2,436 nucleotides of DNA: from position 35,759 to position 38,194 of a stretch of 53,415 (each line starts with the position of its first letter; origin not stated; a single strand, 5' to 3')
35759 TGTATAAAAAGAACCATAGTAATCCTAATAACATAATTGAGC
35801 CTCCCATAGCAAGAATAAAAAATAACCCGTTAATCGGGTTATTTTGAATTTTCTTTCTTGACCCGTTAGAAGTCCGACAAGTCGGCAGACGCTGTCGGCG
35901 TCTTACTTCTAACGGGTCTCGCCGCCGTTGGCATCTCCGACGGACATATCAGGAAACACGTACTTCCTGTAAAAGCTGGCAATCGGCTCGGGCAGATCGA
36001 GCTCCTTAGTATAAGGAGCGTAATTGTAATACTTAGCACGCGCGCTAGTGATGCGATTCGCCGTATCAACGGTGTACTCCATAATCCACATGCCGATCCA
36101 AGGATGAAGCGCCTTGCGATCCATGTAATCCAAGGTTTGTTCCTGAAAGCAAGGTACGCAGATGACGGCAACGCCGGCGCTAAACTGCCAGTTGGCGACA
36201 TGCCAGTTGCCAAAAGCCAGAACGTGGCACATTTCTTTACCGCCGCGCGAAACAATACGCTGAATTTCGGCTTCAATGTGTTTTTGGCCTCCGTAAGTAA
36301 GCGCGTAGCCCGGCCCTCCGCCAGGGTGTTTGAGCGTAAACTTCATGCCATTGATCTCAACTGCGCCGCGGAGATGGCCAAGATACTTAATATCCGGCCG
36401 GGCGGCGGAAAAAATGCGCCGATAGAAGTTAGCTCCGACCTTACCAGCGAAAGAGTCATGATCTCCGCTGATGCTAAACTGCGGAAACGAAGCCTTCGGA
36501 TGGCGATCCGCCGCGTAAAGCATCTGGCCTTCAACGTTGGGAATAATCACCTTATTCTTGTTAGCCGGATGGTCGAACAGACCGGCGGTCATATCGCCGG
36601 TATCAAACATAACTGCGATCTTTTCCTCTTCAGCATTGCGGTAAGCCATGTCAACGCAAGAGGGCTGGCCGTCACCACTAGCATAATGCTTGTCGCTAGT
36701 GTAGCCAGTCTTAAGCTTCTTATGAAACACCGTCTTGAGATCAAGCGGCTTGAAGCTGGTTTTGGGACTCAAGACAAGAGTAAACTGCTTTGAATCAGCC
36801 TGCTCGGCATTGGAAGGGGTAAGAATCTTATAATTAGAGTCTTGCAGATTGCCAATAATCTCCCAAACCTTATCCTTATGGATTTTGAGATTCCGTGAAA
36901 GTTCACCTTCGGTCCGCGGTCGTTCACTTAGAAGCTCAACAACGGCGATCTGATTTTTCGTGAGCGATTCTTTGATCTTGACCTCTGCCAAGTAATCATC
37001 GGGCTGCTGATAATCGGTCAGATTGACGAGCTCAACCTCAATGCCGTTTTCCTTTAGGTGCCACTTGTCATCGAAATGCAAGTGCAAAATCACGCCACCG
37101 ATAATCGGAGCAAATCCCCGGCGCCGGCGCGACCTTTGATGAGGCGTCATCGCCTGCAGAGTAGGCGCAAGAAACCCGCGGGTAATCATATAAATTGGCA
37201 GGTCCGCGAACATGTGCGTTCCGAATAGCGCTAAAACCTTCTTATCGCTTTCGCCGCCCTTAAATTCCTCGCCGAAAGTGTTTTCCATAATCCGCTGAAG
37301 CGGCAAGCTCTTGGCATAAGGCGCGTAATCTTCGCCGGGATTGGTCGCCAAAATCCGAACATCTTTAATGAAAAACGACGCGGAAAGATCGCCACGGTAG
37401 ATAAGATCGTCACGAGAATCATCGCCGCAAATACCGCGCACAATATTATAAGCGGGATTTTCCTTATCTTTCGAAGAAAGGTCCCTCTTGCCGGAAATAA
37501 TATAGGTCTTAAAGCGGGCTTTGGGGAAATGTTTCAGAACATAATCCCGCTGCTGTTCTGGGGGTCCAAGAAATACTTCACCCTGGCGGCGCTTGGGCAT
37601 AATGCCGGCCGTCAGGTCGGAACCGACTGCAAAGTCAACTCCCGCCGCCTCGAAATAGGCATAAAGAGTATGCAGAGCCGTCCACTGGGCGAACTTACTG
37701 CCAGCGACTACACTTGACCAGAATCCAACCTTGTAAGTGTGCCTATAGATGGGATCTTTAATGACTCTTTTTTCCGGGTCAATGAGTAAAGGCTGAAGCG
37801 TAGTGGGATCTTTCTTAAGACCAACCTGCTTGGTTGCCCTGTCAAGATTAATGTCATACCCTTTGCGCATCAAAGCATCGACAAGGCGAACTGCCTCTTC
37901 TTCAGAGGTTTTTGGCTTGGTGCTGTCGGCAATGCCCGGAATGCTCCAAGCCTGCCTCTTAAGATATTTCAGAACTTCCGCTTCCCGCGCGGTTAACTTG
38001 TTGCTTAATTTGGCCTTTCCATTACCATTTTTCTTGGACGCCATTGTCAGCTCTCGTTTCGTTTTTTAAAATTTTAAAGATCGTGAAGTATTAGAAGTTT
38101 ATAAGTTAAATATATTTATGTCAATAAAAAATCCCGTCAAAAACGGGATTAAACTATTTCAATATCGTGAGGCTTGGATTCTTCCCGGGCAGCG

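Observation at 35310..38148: GC-rich islet: internally duplicated metallophosphoesterase-wHTH protein (one dead, one live catalytic set) followed by a small HNH-like protein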

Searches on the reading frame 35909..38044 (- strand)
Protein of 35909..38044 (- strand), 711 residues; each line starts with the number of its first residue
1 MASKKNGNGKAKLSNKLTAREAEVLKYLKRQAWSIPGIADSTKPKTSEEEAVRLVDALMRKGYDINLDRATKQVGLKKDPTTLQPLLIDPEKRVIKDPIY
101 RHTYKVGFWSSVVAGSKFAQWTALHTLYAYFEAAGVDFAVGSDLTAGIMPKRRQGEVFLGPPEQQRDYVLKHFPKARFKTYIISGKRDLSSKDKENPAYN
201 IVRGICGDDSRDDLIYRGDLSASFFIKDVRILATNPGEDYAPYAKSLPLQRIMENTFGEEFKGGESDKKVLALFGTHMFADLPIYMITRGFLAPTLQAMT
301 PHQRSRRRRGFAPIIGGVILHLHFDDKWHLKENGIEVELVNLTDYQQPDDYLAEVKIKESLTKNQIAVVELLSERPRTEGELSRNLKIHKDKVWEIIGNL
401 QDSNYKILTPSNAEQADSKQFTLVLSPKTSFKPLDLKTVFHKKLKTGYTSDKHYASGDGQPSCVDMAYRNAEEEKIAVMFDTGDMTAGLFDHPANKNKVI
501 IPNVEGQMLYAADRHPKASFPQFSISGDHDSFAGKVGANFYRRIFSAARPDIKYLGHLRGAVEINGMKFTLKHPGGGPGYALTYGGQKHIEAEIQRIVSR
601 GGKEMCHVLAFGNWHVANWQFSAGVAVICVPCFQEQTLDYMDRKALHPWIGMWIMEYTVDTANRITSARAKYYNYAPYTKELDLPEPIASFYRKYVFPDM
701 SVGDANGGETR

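Call 3: search_protein_families(library=pfam, proteins=[window:35909-38044:-], max_evalue=1)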
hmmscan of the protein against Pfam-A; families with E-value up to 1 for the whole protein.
window:35909-38044:- (711 aa): 3 families
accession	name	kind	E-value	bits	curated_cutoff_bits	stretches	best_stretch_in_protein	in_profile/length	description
PF03180.19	Lipoprotein_9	-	0.012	15.2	27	1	329-357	20-48/236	NlpA lipoprotein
PF21982.2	RecX_HTH1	-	0.059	13.8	26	1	369-387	6-24/40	RecX, first three-helix domain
PF21476.4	PF0610-like_N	-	0.14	12.8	33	1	369-397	7-35/50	PF0610-like, N-terminal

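Call 4: search_protein_families(library=padloc, proteins=[window:35909-38044:-], max_evalue=1)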
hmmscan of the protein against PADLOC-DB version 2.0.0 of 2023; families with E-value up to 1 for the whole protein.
window:35909-38044:- (711 aa): 0 families

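Call 5: search_protein_families(library=phrogs, proteins=[window:35909-38044:-], max_evalue=1)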
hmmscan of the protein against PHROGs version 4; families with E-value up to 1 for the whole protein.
window:35909-38044:- (711 aa): 0 families

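Call 6: find_homologous_proteins(query=window:35909-38044:-, max_evalue=0.001)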
Query window:35909-38044:- (711 aa): 33 proteins with E <= 0.001 among 8000 candidates.
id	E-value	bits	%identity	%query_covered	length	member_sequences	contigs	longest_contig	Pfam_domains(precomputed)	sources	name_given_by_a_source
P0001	0.0e+0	1643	99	100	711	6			-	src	-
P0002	0.0e+0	1190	72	99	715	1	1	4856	-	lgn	-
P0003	0.0e+0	1059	66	98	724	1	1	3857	-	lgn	-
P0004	0.0e+0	1048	66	96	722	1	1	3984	-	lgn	-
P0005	0.0e+0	1048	64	98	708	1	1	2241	-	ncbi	-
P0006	0.0e+0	1019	65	96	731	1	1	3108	-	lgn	-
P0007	5.2e-294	995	64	98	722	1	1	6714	PF01978.26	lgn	-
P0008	1.0e-289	981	63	96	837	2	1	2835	PF08279.19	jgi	jgi:biotin operon repressor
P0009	3.9e-190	652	47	96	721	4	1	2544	PF12850.13,PF00149.34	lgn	-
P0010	3.8e-187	642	46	98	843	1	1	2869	PF21476.5,PF12850.13,PF00149.34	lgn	-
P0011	1.0e-186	641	45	97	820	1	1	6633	PF12850.13,PF00149.34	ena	-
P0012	8.5e-186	638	47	97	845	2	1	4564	PF12850.13,PF00149.34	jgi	-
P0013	4.4e-182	625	45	96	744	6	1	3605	PF12850.13,PF00149.34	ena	-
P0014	1.1e-181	624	45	95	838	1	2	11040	PF12850.13,PF00149.34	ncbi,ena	-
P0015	1.8e-180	620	47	95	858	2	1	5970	PF12850.13,PF00149.34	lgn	-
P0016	3.9e-180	619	46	95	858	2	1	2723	PF12850.13,PF00149.34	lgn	-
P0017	1.5e-179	617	46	96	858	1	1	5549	PF12850.13,PF00149.34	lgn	-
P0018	2.8e-179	616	46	96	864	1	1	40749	PF12850.13,PF00149.34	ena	-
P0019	3.7e-179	616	46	95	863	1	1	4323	PF12850.13,PF00149.34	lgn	-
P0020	3.0e-178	613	46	95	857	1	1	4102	PF12850.13,PF00149.34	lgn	-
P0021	8.2e-178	611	46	95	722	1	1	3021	PF08279.19,PF21476.5,PF12850.13,PF00149.34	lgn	-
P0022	2.9e-177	609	45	95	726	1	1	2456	PF12850.13,PF00149.34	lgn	-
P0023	7.3e-176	605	44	97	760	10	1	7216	PF00149.34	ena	-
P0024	1.8e-175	603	45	95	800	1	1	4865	PF12850.13,PF00149.34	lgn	-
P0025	9.6e-174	598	45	94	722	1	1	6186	PF12850.13,PF00149.34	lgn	-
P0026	1.1e-173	597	44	98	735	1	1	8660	PF21476.5,PF12850.13,PF00149.34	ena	-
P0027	4.0e-173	596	44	97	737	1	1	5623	PF08279.19,PF21476.5,PF12850.13,PF00149.34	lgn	-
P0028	2.8e-172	593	44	95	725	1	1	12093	PF12850.13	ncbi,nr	ncbi:MAG: hypothetical protein Q8R29_02910 [bacterium]|nr:hypothetical protein [bacterium]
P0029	8.2e-170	585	44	96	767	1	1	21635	PF00149.34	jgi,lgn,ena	-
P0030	1.5e-168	580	44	95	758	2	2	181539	PF08279.19,PF21476.5,PF00149.34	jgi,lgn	jgi:biotin operon repressor/predicted phosphodiesterase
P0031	2.2e-37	147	28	82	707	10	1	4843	PF13412.13,PF12850.13,PF00149.34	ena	-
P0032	6.0e-37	145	28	81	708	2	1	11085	PF13412.13,PF12850.13,PF00149.34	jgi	-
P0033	9.9e-36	141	28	82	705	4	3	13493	PF13412.13,PF01978.26,PF12850.13,PF00149.34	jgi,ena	-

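Call 7: search_solved_structures(query=window:35909-38044:-, max_evalue=10, show_alignments=3)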
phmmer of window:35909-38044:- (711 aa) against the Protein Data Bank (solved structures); distinct sequences matched with E-value up to 10: 1.
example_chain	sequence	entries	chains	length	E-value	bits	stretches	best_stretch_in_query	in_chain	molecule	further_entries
3e3v_A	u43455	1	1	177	0.61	11.5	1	350-404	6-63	Regulatory protein recX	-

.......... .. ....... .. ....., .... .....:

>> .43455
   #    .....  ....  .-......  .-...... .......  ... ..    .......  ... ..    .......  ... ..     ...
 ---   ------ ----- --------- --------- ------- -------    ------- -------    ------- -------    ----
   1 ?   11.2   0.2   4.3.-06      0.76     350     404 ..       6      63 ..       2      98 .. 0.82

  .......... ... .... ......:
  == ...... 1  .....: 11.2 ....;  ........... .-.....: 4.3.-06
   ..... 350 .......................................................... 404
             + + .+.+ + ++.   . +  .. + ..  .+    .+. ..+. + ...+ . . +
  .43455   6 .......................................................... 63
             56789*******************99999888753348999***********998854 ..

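Call 9: find_encoding_contigs(protein=P0030, flank=8000, max_places=3)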
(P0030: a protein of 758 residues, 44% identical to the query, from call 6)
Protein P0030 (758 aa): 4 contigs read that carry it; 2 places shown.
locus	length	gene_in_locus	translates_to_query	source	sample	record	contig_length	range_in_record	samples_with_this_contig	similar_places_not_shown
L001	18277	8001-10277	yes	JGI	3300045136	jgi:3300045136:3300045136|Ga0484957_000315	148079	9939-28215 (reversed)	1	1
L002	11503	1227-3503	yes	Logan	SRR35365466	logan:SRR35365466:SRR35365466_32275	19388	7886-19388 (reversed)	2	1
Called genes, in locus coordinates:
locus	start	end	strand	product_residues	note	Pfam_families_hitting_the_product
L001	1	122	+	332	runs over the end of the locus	PF00294:PfkB, PF08543:Phos_pyr_kin (faint)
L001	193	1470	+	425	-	-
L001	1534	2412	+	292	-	PF01116:F_bP_aldolase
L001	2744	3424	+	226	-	PF01386:Ribosomal_L25p, PF14693:Ribosomal_TL5_C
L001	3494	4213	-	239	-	PF03462:PCRF, PF00472:RF-1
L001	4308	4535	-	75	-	PF01197:Ribosomal_L31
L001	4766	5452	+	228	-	PF00318:Ribosomal_S2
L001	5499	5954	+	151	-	PF00889:EF_TS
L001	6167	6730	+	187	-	PF13431:TPR_17 (faint), PF14559:TPR_19 (weak), PF00515:TPR_1, PF07719:TPR_2, PF13181:TPR_8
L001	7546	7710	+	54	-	PF00471:Ribosomal_L33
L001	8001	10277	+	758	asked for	PF08279:HTH_11 (faint), PF21476:PF0610-like_N (faint), PF00149:Metallophos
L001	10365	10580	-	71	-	PF12728:HTH_17, PF00376:MerR, PF13411:MerR_1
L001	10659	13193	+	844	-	PF07719:TPR_2 (faint), PF13181:TPR_8 (faint), PF14559:TPR_19 (faint), PF13371:TPR_9 (faint), PF13414:TPR_11 (faint), PF13424:TPR_12 (faint), PF13432:TPR_16, PF21033:RMD1-3 (weak), +4 more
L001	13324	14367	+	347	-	PF02618:YceG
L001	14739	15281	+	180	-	PF00466:Ribosomal_L10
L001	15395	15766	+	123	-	PF16320:Ribosomal_L12_N, PF00542:Ribosomal_L12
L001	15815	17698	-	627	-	-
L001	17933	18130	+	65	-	-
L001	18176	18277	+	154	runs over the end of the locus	-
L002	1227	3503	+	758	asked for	PF08279:HTH_11 (faint), PF21476:PF0610-like_N (faint), PF00149:Metallophos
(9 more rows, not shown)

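Call 10: find_encoding_contigs(protein=P0018, flank=8000, max_places=3)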
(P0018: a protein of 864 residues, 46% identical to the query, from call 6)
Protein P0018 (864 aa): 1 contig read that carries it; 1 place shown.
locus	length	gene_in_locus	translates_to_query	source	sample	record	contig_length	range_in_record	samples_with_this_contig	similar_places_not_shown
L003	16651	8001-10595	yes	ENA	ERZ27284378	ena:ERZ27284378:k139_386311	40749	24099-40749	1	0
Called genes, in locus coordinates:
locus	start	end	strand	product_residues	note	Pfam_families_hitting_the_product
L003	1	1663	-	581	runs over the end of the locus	PF07973:tRNA_SAD, PF00587:tRNA-synt_2b, PF03129:HGTP_anticodon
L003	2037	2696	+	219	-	PF01797:Y1_Tnp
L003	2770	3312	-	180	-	-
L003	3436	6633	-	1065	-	PF02811:PHP, PF07733:DNA_pol3_alpha, PF17657:DNA_pol3_finger, PF14579:HHH_6, PF01336:tRNA_anti-codon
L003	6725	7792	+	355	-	-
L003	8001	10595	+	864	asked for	PF12850:Metallophos_2 (faint), PF00149:Metallophos (weak)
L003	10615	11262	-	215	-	-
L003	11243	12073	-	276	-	PF00227:Proteasome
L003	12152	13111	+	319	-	PF02618:YceG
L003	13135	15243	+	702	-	-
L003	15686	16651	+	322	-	?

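Call 11: find_encoding_contigs(protein=P0029, flank=8000, max_places=3)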
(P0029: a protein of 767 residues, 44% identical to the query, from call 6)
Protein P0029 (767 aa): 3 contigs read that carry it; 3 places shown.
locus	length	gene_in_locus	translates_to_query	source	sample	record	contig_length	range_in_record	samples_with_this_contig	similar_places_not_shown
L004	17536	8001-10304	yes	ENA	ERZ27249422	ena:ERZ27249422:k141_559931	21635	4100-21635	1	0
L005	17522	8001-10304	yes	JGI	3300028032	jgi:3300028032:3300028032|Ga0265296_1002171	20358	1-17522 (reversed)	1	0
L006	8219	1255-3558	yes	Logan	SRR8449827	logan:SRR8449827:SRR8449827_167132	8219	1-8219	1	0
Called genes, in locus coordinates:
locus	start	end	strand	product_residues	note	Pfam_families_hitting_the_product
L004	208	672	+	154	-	PF01209:Ubie_methyltran, PF02475:TRM5-TYW2_MTfase (weak), PF05175:MTS, PF08241:Methyltransf_11, PF08242:Methyltransf_12, PF13649:Methyltransf_25, PF13847:Methyltransf_31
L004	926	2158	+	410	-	PF01547:SBP_bac_1, PF13416:SBP_bac_8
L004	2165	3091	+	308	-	PF18895:T4SS_pilin (weak)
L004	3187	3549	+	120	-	PF04956:TrbC (weak), PF18895:T4SS_pilin (weak)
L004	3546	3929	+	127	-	PF04956:TrbC (weak), PF18895:T4SS_pilin (weak)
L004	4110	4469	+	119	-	PF18895:T4SS_pilin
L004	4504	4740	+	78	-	PF18895:T4SS_pilin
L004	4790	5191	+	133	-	PF18895:T4SS_pilin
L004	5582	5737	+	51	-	-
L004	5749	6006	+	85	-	PF15738:YafQ_toxin (weak)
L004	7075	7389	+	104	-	PF05973:Gp49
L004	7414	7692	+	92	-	PF12844:HTH_19 (weak), PF01381:HTH_3, PF13560:HTH_31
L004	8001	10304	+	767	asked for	PF00149:Metallophos (faint)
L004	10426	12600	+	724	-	PF07724:AAA_2 (weak), PF07728:AAA_5 (faint), PF07724:AAA_2, PF10431:ClpB_D2-small (weak)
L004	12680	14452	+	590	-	PF01135:PCMT, PF13847:Methyltransf_31 (weak), PF13649:Methyltransf_25 (weak), PF01135:PCMT, PF02618:YceG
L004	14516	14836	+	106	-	-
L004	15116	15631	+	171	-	PF00466:Ribosomal_L10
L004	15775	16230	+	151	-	PF16320:Ribosomal_L12_N, PF00542:Ribosomal_L12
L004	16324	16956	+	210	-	-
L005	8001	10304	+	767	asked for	PF00149:Metallophos (faint)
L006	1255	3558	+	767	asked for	PF00149:Metallophos (faint)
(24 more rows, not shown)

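Call 20: search_solved_structures(query=A1, max_evalue=1, show_alignments=3)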
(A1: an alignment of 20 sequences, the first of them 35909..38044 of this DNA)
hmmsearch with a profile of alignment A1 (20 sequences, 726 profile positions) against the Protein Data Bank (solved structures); distinct sequences matched with E-value up to 1: 21.
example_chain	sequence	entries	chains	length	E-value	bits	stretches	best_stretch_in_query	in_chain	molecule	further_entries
3tgn_A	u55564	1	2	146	0.0016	19.9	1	372-429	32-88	Adc operon repressor AdcR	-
5jlu_A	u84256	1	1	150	0.0093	17.4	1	352-420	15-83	Adhesin competence repressor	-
3nqo_A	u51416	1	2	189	0.01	17.3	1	382-489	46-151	MarR-family transcriptional regulator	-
5jls_A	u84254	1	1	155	0.011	17.1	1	352-420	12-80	Adhesin competence repressor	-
5yi0_B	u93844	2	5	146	0.014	16.8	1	370-419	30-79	Zinc transport transcriptional regulator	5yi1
5yhz_A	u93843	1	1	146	0.015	16.7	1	371-419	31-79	Zinc transport transcriptional regulator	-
5yhx_A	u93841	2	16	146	0.016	16.6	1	371-419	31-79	Zinc transport transcriptional regulator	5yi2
5yhy_A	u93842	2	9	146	0.019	16.3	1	372-419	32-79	Zinc transport transcriptional regulator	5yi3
5ihe_A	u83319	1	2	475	0.037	15.4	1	456-546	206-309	DNA polymerase II small subunit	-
2m8e_A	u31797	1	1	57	0.043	15.2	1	375-419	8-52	SLEEPING BEAUTY TRANSPOSASE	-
6fi9_A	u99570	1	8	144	0.06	14.7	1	369-419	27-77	Transcriptional regulator ZitR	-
1sfu_A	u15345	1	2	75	0.089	14.1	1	377-427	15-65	34L protein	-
1s3l_A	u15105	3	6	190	0.15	13.4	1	453-501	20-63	Hypothetical protein MJ0936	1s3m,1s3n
9w4v_A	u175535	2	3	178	0.22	12.8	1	373-419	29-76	Uncharacterized HTH-type transcriptional regulator PH0140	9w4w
6urs_A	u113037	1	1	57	0.26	12.6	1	374-419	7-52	Sleeping Beauty transposase PAI subdomain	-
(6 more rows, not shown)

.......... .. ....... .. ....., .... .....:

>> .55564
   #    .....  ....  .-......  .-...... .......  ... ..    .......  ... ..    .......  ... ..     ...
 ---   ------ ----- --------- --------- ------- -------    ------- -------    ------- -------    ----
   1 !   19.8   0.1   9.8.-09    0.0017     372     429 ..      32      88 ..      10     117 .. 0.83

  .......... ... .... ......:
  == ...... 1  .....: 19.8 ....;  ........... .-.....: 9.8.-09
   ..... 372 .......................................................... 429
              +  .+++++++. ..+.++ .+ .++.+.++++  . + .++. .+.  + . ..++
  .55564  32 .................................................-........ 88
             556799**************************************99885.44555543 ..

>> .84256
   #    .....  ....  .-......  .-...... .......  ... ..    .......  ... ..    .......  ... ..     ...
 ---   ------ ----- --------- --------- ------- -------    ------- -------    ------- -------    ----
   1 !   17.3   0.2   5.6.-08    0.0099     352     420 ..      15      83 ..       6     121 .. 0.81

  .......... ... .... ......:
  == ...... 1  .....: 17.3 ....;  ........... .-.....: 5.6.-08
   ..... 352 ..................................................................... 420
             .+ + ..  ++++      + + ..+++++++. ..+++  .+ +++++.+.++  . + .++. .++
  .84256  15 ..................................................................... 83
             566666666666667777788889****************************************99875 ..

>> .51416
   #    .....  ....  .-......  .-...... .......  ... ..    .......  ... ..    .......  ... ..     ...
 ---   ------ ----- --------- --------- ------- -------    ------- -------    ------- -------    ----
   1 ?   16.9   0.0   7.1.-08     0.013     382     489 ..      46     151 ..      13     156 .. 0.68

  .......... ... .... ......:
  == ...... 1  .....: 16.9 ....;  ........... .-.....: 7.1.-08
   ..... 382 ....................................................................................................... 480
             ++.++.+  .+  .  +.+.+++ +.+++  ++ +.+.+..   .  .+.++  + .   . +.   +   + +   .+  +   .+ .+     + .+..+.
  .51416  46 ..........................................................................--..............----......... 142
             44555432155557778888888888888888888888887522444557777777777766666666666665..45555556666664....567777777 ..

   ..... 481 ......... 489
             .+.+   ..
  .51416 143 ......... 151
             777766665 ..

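Call 32: predict_structure(alignment_id=A1)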
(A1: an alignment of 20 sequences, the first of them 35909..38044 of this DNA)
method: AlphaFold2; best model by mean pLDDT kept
length: 711 residues; sequences in the alignment: 20
mean_pLDDT: 81.0   pTM: 0.80
mean pLDDT of the five models: 81.0, 79.9, 79.5, 78.8, 78.1
residues with pLDDT >= 90: 268; 70-90: 302; 50-70: 100; < 50: 41
segments of 3 or more residues with pLDDT < 50: 1-14, 97-99, 262-264, 578-580, 701-711
pLDDT, mean of each block of 10 residues (from residue 1): 30 55 76 82 79 77 68 64 66 53 90 92 97 95 89 84 91 92 88 64 86 87 87 78 58 71 64 86 84 91 70 89 88 93 92 88 93 91 94 94 92 85 90 95 95 86 94 96 85 72 85 91 91 64 89 93 92 68 63 71 75 82 86 69 65 96 94 90 74 72 39 28
secondary structure, 60 per line:
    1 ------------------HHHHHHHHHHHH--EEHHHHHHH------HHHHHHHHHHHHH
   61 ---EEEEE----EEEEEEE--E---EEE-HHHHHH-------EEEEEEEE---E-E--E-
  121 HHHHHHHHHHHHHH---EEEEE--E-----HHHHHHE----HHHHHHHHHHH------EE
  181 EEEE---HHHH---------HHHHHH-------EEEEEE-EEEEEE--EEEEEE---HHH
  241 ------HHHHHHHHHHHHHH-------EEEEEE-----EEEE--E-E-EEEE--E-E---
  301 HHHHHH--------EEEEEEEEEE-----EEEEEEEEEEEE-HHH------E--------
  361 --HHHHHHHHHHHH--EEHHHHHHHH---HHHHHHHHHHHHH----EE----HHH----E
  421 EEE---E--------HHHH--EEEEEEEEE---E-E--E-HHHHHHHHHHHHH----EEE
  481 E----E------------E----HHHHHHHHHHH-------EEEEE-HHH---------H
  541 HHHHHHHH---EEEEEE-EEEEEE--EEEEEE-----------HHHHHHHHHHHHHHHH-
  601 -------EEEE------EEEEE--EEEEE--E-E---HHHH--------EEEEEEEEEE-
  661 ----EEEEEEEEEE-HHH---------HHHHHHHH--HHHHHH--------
elements in order (helices of 4 or more, strands of 3 or more residues): H19-30 H35-41 H48-60 E64-68 E73-79 E86-88 H90-95 E103-110 H121-134 E138-142 H151-156 H162-172 E179-184 H188-191 H201-206 E214-219 E221-226 E229-234 H247-260 E268-273 E279-282 E289-292 H301-306 E315-324 E330-341 H363-374 H379-386 H390-402 E420-423 H436-439 E442-450 H461-473 E478-481 H504-514 E522-526 H540-548 E552-557 E559-564 E567-572 H584-599 E608-611 E618-622 E625-629 H638-641 E650-659 E665-674 H688-695 H698-703
